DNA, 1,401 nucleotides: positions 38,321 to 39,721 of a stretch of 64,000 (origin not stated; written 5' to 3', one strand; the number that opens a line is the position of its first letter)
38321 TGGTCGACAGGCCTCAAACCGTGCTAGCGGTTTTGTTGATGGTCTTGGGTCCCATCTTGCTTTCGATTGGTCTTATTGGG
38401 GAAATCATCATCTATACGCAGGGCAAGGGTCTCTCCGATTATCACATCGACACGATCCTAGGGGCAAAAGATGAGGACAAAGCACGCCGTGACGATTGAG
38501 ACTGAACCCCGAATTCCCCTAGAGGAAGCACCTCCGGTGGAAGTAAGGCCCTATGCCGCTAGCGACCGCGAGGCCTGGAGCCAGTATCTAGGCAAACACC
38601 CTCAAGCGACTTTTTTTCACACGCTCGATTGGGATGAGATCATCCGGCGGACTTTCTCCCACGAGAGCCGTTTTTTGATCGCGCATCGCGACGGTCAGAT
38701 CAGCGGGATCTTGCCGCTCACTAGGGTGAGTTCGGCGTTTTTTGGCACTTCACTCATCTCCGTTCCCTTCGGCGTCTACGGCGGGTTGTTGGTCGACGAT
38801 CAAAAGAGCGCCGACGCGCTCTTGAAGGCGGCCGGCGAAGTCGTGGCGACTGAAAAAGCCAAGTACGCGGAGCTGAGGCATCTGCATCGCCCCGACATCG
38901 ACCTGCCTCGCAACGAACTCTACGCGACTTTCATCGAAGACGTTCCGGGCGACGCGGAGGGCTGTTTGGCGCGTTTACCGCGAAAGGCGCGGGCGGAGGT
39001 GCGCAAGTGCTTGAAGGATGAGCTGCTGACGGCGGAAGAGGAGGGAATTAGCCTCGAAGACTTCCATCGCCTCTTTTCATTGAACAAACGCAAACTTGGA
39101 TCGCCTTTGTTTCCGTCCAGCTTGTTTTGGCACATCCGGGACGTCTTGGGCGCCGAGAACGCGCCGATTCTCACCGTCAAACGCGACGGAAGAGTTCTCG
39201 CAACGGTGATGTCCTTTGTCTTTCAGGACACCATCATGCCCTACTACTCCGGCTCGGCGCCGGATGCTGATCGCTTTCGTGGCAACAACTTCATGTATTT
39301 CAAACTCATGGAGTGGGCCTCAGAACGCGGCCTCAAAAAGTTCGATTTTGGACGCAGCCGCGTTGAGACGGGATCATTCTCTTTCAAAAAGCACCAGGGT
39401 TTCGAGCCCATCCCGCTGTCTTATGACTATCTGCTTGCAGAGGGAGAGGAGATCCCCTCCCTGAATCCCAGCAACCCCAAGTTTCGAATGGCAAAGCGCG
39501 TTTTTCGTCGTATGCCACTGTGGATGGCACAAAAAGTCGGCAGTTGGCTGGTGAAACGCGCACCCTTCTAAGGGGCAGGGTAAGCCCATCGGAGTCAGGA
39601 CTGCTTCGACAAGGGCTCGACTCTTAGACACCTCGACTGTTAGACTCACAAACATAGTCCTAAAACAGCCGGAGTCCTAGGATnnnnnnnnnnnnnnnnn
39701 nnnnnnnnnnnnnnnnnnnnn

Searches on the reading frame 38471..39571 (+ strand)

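Call 26: search_protein_families(library=pfam, proteins=[window:38471-39571:+], max_evalue=0.001)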
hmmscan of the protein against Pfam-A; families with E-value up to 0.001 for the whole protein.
window:38471-39571:+ (366 aa): 3 families
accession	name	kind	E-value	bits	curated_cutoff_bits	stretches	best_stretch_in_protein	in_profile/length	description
PF13480.13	Acetyltransf_6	-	4.3e-14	53.3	22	1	172-306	6-142/143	Acetyltransferase (GNAT) domain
PF02388.22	FemAB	-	4.6e-05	22.9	24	0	241-294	306-359/406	FemAB family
PF04339.18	FemAB_like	-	0.00018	21.2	27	0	194-315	213-327/369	Peptidogalycan biosysnthesis/recognition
